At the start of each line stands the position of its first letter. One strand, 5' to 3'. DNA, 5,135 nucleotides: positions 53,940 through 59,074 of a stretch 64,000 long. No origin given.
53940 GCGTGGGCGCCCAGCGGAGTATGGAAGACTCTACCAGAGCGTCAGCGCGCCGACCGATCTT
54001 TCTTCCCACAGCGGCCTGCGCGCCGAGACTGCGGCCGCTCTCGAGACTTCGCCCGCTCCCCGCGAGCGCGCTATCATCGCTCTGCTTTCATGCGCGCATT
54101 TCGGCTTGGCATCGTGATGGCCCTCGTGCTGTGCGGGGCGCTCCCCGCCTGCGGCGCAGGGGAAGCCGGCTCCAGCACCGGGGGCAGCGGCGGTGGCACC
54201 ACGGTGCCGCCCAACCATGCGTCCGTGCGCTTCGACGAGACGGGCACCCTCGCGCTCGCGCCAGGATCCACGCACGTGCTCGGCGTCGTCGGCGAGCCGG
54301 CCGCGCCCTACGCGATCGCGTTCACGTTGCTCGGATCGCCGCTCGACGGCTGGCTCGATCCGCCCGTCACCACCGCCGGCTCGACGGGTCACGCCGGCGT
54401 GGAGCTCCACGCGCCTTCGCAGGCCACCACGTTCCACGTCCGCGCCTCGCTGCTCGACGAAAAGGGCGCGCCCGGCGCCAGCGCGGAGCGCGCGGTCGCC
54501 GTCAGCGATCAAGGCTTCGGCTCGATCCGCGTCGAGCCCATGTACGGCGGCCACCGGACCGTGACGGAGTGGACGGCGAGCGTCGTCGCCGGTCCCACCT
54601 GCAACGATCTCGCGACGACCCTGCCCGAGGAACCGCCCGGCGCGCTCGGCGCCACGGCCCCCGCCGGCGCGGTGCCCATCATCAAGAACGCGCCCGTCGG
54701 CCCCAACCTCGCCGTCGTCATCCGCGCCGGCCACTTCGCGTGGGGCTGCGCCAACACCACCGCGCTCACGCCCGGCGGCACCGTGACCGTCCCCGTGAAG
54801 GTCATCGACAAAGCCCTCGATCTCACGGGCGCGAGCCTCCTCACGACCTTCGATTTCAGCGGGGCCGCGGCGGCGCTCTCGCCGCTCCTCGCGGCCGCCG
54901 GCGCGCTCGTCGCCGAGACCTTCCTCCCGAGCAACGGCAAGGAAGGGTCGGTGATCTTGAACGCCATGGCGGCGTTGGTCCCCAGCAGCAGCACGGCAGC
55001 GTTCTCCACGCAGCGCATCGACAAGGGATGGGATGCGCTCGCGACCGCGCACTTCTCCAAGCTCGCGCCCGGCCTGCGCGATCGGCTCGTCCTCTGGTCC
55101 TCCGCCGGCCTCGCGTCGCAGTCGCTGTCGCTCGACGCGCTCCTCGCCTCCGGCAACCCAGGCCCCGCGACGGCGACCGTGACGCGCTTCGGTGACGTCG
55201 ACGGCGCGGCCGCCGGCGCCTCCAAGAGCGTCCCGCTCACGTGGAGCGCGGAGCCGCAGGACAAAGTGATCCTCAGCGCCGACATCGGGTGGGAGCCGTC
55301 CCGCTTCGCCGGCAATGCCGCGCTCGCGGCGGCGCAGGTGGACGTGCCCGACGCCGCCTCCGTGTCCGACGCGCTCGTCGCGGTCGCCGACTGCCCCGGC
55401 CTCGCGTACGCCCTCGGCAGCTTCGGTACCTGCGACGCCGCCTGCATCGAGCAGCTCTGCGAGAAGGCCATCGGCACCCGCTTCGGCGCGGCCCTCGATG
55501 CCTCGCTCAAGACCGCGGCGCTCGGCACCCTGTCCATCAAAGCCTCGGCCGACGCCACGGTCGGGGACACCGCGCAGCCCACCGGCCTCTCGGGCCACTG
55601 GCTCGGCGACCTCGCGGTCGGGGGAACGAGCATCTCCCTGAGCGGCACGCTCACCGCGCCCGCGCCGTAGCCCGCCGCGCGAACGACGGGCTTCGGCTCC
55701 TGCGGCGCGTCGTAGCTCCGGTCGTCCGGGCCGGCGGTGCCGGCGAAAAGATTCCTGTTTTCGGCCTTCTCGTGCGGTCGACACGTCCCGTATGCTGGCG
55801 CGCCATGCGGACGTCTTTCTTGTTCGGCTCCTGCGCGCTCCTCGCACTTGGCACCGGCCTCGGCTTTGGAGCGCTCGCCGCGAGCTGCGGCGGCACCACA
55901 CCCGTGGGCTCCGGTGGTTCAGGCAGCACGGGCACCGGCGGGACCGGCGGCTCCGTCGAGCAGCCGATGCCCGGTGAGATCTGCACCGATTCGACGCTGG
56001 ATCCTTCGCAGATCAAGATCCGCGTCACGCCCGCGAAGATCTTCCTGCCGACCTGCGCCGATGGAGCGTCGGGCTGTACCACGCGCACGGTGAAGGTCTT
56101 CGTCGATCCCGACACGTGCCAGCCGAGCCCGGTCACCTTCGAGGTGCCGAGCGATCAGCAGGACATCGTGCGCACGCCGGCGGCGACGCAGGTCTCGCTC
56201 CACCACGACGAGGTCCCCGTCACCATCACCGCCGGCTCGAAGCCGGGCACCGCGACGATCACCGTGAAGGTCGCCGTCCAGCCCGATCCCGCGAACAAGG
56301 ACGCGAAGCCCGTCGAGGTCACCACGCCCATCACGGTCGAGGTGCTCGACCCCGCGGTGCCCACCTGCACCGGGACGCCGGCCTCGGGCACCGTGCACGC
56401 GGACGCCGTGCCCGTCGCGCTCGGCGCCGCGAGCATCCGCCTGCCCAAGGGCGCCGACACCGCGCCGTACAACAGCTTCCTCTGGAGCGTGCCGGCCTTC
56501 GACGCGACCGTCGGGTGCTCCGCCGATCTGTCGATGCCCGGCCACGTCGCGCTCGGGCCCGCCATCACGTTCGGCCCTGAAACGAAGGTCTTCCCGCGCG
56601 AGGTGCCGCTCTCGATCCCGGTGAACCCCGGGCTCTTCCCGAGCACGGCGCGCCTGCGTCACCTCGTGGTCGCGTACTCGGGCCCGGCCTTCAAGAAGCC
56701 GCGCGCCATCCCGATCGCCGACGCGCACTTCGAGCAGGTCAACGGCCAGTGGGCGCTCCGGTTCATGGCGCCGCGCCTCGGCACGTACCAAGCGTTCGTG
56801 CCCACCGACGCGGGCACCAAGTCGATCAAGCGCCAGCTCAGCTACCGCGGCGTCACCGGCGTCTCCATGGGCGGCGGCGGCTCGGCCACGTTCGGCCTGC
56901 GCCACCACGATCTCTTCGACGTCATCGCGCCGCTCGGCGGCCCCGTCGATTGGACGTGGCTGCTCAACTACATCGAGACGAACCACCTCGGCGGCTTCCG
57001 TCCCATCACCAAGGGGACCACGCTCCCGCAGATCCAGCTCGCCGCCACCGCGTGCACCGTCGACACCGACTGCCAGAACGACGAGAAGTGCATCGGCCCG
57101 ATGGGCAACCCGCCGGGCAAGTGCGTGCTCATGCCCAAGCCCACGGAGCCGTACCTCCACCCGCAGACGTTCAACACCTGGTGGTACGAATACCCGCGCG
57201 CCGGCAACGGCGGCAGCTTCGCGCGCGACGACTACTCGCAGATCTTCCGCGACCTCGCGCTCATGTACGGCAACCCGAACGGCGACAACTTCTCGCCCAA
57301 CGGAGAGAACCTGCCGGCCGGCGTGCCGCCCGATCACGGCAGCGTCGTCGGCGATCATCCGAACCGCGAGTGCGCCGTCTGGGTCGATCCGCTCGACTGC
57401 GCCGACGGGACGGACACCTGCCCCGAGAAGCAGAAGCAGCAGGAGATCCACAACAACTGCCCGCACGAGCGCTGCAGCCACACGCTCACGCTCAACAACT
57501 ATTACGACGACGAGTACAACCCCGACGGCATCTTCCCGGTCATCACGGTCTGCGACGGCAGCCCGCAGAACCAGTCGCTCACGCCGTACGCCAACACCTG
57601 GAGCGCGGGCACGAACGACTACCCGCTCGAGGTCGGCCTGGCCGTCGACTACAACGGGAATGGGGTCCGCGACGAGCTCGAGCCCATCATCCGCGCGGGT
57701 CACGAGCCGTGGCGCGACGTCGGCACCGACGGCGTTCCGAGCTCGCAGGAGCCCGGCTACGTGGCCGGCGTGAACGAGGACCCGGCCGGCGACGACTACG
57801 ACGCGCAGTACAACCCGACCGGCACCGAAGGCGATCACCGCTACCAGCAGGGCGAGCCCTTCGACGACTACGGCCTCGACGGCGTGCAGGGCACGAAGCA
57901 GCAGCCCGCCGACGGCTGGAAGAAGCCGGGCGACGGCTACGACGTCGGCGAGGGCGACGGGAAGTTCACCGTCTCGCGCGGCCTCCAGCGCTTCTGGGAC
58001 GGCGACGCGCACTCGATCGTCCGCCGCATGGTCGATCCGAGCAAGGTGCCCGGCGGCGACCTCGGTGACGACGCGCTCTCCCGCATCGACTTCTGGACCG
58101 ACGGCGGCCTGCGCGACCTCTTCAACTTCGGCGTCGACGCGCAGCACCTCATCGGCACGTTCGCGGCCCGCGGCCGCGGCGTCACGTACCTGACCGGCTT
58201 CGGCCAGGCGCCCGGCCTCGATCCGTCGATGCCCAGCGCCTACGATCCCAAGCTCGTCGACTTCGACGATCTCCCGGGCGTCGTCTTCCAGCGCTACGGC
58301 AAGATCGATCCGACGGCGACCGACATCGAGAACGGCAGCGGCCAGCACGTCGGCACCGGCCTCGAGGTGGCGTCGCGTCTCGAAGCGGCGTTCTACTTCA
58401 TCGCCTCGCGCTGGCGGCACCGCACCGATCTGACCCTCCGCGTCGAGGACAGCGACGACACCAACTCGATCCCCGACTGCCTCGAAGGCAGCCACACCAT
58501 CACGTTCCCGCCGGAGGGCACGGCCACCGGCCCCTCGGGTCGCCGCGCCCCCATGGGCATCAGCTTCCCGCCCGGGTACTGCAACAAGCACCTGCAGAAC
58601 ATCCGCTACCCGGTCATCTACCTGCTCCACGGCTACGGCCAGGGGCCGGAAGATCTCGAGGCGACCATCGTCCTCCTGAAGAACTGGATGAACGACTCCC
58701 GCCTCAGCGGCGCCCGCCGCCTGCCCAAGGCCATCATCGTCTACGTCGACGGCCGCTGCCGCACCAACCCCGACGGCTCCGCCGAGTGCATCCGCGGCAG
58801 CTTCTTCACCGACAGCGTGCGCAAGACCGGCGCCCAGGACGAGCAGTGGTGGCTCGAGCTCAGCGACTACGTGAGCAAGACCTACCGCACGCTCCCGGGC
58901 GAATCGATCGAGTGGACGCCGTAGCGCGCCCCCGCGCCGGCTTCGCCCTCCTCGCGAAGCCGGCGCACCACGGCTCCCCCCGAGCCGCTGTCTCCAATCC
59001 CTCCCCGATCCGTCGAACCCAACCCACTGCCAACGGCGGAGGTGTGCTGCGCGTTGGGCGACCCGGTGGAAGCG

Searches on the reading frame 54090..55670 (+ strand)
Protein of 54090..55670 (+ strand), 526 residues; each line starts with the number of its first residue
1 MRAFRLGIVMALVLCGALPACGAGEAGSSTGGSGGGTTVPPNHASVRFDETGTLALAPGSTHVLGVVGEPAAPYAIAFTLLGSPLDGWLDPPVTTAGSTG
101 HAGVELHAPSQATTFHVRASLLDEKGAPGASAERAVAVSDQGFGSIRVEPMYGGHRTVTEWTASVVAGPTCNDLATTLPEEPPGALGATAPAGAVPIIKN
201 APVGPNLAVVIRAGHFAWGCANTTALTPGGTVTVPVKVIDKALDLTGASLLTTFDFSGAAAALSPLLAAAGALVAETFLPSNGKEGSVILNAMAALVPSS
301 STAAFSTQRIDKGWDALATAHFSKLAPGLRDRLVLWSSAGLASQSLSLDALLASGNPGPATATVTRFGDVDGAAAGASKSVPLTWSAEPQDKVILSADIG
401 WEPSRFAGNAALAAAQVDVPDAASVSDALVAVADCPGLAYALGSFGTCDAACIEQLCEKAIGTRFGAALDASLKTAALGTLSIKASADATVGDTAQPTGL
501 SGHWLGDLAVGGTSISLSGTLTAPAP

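Call 21: search_protein_families(library=pfam, proteins=[window:54090-55670:+], max_evalue=0.01)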
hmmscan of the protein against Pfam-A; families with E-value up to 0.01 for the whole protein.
window:54090-55670:+ (526 aa): 0 families

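Call 59: search_protein_families(library=ncbifam, proteins=[window:54090-55670:+], max_evalue=0.01)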
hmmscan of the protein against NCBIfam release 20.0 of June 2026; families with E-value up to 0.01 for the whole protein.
window:54090-55670:+ (526 aa): 0 families

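Call 71: find_homologous_proteins(query=window:54090-55667:+, max_evalue=0.001)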
Query window:54090-55667:+ (526 aa): 48 proteins with E <= 0.001 among 8000 candidates.
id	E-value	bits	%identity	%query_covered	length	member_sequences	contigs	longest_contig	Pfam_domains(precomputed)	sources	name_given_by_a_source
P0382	0.0e+0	1037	100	93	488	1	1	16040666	-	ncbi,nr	ncbi:Hypothetical protein A7982_03679 [Minicystis rosea]|nr:Hypothetical protein A7982_03679 [Minicy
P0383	4.7e-216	737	69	92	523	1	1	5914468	-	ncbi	ncbi:MAG: hypothetical protein QM820_36290 [Minicystis sp.]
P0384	7.3e-194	664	64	100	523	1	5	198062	-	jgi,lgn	jgi:hypothetical protein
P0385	5.1e-180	618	58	98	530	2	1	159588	-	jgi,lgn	jgi:hypothetical protein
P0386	8.6e-178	610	58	99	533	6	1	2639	-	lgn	-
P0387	7.7e-177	607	59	93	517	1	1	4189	-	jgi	-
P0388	2.2e-173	596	60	93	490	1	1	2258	-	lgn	-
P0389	1.2e-169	584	57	99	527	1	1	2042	-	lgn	-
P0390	2.0e-165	570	58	100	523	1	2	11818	-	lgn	-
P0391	1.9e-163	563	57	92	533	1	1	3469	-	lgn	-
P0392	8.6e-161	554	56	94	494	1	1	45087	-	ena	-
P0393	1.2e-155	537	55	99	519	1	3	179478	-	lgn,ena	-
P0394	1.8e-153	530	54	92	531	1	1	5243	-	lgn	-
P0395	3.7e-153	529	57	91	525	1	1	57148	-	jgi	jgi:hypothetical protein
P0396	4.4e-150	519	53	97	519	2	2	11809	-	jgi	jgi:hypothetical protein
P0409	1.7e-112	395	44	90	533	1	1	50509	-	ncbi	ncbi:MAG: hypothetical protein U0359_35690 [Byssovorax sp.]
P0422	5.3e-77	278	36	94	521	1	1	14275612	-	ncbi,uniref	ncbi:hypothetical protein [Sorangium sp. So ce385]|uniref:hypothetical protein n=1 Tax=Sorangium sp.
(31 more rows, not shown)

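Call 72: find_encoding_contigs(protein=P0422, flank=8000, max_places=1)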
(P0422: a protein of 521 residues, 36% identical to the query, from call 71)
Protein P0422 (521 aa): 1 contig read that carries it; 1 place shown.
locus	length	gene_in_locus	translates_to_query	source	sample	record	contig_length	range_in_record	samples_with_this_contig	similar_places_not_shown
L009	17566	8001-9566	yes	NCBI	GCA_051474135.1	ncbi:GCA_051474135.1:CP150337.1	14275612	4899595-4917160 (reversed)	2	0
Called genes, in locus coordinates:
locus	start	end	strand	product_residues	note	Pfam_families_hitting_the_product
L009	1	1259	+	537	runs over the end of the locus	PF00171:Aldedh, PF05893:LuxC (weak)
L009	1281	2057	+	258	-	PF01975:SurE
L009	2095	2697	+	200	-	PF00156:Pribosyltran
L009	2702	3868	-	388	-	-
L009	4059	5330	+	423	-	-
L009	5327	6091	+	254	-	PF03167:UDG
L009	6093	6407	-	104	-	PF00462:Glutaredoxin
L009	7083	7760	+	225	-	-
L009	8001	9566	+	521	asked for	-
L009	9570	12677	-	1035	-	-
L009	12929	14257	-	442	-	PF13717:Zn_ribbon_4, PF14237:GYF_2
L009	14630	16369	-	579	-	PF00072:Response_reg, PF00158:Sigma54_activat, PF14532:Sigma54_activ_2, PF07728:AAA_5, PF25601:AAA_lid_14, PF02954:HTH_8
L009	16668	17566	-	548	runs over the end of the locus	PF00732:GMC_oxred_N, PF00890:FAD_binding_2 (faint), PF01266:DAO (faint), PF01494:FAD_binding_3 (weak), PF13450:NAD_binding_8 (faint), PF05199:GMC_oxred_C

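Call 73: find_encoding_contigs(protein=P0409, flank=8000, max_places=1)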
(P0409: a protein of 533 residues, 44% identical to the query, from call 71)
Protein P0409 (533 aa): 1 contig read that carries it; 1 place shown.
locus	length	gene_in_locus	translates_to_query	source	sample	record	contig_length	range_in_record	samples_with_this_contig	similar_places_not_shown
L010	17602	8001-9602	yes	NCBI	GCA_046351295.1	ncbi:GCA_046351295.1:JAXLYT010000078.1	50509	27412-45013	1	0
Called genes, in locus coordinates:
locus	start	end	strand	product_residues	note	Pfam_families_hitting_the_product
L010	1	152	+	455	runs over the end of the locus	PF10923:BrxC_BrxD, PF13191:AAA_16 (faint), PF13401:AAA_22 (faint)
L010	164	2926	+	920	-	PF00270:DEAD, PF04851:ResIII (weak), PF00271:Helicase_C, PF22590:Cas3-like_C_2 (weak), PF19306:WHD_Lhr (weak), PF01612:DNA_pol_A_exo1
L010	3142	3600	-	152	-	-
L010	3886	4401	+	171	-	-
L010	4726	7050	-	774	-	PF13188:PAS_8 (faint), PF00989:PAS (faint), PF13426:PAS_9 (faint), PF08448:PAS_4, PF08447:PAS_3, PF00512:HisKA, PF02518:HATPase_c, PF00072:Response_reg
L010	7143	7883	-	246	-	-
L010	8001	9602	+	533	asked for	-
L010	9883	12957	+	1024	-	PF00756:Esterase (faint)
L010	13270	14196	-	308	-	PF16811:TAtT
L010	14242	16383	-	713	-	PF00596:Aldolase_II, PF00106:adh_short, PF13561:adh_short_C2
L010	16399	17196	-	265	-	-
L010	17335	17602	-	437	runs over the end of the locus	PF05221:AdoHcyase, PF00670:AdoHcyase_NAD, PF02826:2-Hacid_dh_C (weak)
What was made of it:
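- The partners therefore do not need it (calls 72, 73).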

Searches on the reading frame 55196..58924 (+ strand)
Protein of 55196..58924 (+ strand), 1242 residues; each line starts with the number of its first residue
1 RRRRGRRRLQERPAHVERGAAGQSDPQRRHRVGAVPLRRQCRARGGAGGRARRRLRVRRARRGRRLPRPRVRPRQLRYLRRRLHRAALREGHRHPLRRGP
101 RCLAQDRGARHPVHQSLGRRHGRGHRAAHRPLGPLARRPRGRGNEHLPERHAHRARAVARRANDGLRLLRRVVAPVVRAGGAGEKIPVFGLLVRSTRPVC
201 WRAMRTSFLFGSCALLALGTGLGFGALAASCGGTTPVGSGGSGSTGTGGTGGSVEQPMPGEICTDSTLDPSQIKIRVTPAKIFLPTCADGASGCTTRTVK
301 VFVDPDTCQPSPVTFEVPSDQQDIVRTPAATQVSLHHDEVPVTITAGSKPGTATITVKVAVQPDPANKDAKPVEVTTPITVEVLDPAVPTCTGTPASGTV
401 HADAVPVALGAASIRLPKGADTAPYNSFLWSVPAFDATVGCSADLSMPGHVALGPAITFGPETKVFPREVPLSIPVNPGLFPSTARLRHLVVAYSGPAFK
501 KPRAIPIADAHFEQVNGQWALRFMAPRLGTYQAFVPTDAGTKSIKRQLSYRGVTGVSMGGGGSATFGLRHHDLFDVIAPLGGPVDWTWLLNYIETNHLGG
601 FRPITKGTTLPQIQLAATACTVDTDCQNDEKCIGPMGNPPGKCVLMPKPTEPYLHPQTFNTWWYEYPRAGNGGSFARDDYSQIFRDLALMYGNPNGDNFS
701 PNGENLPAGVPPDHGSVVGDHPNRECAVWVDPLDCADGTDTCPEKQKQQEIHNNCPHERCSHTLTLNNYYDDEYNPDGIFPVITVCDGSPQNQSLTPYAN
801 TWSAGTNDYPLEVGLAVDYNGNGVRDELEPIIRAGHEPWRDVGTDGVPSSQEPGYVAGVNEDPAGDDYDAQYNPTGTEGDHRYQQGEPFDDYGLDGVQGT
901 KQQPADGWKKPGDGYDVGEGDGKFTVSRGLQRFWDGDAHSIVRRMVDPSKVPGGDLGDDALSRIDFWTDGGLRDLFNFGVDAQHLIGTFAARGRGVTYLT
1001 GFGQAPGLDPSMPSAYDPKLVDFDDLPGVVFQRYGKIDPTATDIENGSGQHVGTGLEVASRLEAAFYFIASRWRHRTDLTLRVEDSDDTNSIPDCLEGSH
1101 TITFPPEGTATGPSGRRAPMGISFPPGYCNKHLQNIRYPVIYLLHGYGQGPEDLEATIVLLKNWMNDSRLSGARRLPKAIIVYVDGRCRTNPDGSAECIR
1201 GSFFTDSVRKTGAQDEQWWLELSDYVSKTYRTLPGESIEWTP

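Call 21: search_protein_families(library=pfam, proteins=[window:55196-58924:+], max_evalue=0.01)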
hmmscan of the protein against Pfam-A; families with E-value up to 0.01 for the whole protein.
window:55196-58924:+ (1242 aa): 1 family
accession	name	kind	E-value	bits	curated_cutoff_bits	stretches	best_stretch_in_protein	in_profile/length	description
PF00756.26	Esterase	-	0.00018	21.8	22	0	547-585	115-151/251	Putative esterase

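Call 59: search_protein_families(library=ncbifam, proteins=[window:55700-58924:+], max_evalue=0.01)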
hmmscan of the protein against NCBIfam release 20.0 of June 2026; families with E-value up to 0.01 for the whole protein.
window:55700-58924:+ (1074 aa): 0 families
